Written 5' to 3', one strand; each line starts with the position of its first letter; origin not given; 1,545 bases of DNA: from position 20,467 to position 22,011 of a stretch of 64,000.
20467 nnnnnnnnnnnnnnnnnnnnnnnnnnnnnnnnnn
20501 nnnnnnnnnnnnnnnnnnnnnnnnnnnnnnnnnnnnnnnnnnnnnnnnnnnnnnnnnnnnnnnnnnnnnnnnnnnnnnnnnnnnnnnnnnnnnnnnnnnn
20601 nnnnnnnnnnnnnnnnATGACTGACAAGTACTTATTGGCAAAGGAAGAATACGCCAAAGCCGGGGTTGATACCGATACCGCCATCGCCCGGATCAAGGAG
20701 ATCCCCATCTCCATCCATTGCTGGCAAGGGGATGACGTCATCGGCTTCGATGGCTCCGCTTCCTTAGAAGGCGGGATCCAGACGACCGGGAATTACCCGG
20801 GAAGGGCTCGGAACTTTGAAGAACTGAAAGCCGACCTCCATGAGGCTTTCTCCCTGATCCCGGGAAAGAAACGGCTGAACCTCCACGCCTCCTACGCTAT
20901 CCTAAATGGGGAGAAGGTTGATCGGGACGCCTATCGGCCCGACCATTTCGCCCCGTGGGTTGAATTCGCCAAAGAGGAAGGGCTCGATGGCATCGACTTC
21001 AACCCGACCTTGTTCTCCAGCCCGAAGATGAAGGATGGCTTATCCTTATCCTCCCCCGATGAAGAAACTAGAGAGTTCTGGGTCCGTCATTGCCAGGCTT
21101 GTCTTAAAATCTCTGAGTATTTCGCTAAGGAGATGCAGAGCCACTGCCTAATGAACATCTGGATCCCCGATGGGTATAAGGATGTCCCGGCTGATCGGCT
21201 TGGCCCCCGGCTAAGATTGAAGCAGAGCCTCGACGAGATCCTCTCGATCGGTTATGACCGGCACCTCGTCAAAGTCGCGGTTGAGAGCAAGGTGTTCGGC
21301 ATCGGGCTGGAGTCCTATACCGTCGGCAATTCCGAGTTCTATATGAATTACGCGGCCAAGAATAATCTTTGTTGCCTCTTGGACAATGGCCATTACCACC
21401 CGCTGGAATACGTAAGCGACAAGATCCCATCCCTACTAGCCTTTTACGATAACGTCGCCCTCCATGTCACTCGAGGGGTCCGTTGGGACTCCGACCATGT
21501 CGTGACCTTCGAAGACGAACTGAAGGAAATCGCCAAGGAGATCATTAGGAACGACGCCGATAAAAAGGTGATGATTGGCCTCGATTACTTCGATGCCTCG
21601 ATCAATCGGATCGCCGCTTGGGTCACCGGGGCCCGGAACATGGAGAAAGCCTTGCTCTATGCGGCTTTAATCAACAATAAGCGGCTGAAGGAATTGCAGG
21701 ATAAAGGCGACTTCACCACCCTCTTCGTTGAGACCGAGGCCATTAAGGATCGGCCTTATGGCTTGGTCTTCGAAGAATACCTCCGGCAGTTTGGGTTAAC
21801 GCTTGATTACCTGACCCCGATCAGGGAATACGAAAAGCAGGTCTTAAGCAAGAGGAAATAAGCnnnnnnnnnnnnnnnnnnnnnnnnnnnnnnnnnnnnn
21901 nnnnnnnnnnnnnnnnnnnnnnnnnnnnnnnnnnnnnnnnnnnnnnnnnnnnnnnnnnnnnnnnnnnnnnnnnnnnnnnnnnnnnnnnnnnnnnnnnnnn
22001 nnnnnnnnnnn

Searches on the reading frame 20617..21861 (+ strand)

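Call 39: search_protein_families(library=pfam, proteins=[window:20617-21861:+], max_evalue=0.00001)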
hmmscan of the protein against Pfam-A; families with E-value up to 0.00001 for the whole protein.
window:20617-21861:+ (414 aa): 1 family
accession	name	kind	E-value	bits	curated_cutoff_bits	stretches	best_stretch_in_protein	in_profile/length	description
PF06134.17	RhaA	-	5.6e-174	579.7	22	1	2-413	4-417/417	L-rhamnose isomerase (RhaA)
